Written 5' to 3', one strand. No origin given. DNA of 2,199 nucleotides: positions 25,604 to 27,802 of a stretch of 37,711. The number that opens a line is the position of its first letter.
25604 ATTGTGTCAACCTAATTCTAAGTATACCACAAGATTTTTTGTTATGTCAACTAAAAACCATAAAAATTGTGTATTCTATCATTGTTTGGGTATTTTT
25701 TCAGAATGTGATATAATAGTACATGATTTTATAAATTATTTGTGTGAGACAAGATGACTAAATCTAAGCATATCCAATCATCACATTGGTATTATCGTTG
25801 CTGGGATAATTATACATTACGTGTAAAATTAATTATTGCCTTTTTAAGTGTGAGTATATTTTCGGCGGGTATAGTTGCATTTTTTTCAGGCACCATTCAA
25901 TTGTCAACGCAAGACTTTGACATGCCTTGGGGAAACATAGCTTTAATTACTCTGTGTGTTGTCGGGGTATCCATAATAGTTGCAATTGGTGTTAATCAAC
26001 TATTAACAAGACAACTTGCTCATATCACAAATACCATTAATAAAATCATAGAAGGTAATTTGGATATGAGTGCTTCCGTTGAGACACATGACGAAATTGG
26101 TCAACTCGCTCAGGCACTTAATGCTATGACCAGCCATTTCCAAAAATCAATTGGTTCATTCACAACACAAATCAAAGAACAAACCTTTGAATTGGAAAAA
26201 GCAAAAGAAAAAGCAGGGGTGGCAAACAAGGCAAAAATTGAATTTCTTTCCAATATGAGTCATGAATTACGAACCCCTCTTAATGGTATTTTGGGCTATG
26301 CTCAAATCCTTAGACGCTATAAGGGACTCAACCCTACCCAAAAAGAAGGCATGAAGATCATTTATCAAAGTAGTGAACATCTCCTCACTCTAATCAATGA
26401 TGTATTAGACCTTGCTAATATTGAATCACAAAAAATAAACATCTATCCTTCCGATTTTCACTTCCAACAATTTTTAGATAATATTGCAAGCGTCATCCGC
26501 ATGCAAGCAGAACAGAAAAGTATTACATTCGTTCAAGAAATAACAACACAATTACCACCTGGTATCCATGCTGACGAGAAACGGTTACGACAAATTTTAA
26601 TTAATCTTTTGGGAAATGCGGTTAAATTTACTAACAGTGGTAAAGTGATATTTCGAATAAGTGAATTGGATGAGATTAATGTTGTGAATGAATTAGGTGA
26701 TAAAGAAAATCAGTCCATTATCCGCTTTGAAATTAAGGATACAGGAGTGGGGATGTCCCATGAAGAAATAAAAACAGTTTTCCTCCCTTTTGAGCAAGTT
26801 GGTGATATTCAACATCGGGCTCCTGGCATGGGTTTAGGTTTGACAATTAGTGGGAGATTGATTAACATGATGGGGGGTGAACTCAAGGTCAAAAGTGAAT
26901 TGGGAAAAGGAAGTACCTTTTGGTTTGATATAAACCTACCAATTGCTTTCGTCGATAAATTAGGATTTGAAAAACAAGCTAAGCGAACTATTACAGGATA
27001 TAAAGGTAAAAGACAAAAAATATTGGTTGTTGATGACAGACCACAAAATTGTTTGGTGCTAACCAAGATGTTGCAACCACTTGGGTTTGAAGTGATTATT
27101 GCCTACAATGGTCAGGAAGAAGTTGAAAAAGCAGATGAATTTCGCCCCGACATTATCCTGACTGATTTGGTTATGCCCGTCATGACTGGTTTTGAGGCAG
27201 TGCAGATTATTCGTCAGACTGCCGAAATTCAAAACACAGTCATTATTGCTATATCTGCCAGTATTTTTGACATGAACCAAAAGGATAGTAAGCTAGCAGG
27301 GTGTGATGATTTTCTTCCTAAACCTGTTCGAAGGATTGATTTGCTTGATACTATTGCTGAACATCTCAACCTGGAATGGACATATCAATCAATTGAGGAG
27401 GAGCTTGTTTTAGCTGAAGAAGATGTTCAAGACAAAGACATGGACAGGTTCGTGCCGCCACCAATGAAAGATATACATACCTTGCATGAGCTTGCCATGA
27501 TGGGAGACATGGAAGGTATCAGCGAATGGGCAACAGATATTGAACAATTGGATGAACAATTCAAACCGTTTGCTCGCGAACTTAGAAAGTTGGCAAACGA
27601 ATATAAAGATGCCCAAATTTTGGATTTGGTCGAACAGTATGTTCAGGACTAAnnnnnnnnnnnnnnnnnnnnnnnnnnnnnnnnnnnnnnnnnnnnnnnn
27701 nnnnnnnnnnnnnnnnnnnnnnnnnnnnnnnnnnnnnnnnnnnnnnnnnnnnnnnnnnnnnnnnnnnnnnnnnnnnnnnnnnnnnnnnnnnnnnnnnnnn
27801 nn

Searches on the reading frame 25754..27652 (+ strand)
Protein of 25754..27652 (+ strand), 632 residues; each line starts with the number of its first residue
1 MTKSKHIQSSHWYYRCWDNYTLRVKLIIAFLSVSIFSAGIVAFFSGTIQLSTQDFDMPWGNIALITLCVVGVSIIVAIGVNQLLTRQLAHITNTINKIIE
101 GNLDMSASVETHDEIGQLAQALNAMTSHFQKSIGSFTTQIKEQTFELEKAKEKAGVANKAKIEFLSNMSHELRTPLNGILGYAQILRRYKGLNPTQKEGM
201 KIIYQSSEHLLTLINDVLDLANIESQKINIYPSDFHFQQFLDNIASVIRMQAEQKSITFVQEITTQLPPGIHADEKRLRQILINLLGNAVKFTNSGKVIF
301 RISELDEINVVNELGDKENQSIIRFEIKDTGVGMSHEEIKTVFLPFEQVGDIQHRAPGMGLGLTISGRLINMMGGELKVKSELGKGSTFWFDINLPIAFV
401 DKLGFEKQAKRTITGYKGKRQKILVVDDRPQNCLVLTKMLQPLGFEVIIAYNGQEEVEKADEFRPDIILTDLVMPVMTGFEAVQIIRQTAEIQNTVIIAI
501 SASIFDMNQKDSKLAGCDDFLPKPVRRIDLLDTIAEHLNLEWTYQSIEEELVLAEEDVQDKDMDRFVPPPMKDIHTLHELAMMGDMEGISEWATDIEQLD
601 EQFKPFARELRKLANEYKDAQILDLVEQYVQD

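Call 4: search_protein_families(library=ncbifam, proteins=[window:25754-27652:+], max_evalue=1)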
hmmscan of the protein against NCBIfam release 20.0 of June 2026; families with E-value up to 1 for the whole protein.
window:25754-27652:+ (632 aa): 155 families (the best 25 are shown)
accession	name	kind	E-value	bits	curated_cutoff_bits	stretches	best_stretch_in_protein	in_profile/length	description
TIGR02956.1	TMAO_torS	equivalog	9.4e-99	331.8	676.5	2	140-541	443-823/967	TMAO reductase system sensor histidine kinase/response regulator TorS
NF011874.0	PRK15347.1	equivalog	2.7e-91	307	852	2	63-395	302-614/921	two component system sensor kinase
NF008318.0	PRK11107.1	equivalog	5.6e-90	302.7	890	2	64-397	182-520/920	two-component sensor histidine kinase BarA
NF008302.0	PRK11091.1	equivalog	7.3e-81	272.5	838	1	148-545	270-650/779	aerobic respiration two-component sensor histidine kinase ArcB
NF041947.1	LuxQ_Vibrio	equivalog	3.4e-75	253.5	1200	1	145-534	456-835/843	quorum-sensing autoinducer 2 sensor kinase/phosphatase LuxQ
NF038297.2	hybrid_HK_HrmK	equivalog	4.6e-68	230.3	725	1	138-531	212-600/607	hybrid histidine kinase/response regulator HrmK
NF008543.0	PRK11466.1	equivalog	2e-66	224.5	982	1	63-555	332-815/914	TMAO reductase system sensor histidine kinase/response regulator TorS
NF045901.1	HisKinLetSLeg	equivalog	2.8e-64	217.6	1650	2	113-395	249-518/906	two-component system sensor histidine kinase LetS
NF008099.0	PRK10841.1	equivalog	3.8e-64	216.9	920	2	149-395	458-690/949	two-component system sensor histidine kinase RcsC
NF046044.1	PnpS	equivalog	3.4e-53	181.1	400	2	158-392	167-388/390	two-component system histidine kinase PnpS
NF033092.0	HK_WalK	equivalog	2.8e-46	158.3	725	2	159-393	370-592/594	cell wall metabolism sensor histidine kinase WalK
NF041832.1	near_NosP_CTERM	subfamily_domain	5.8e-46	157.2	400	1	157-534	3-366/370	NahK/ErcS family hybrid sensor histidine kinase/response regulator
NF007420.1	PRK09959.1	equivalog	1.5e-45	155.3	1995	1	140-504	691-1040/1197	acid-sensing system histidine kinase EvgS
NF045911.1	TCSHisKinNblS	equivalog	2.8e-45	154.8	1000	1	158-394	385-619/621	two-component system sensor histidine kinase NblS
NF047465.1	hybrid_HK_LvrA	exception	3.1e-45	154.5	1200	1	87-548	134-594/819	hybrid histidine kinase/response regulator LvrA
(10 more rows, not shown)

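Call 5: search_protein_families(library=pfam, proteins=[window:25754-27652:+], max_evalue=1)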
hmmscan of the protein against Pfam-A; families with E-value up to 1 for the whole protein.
window:25754-27652:+ (632 aa): 7 families
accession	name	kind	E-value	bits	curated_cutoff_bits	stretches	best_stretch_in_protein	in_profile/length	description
PF02518.31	HATPase_c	-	3.8e-23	82.5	26.4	1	274-395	2-109/111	Histidine kinase-, DNA gyrase B-, and HSP90-like ATPase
PF00512.31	HisKA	-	1.4e-21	76.7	26.9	1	161-225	2-65/66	His Kinase A (phospho-acceptor) domain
PF00072.30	Response_reg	-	5.2e-20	72.1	30.2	1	423-534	1-110/111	Response regulator receiver domain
PF00672.30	HAMP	-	3.5e-08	34.1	25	1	83-127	5-49/53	HAMP domain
PF02310.24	B12-binding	-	0.016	15.5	32.1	1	434-519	18-107/121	B12 binding domain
PF15372.11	DUF4600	-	0.018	15.8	27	1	80-153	15-86/128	Domain of unknown function (DUF4600)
PF23198.2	PDE8A_N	-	0.019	15.4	29.6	1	421-508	11-99/147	PDE8A-like, N-terminal domain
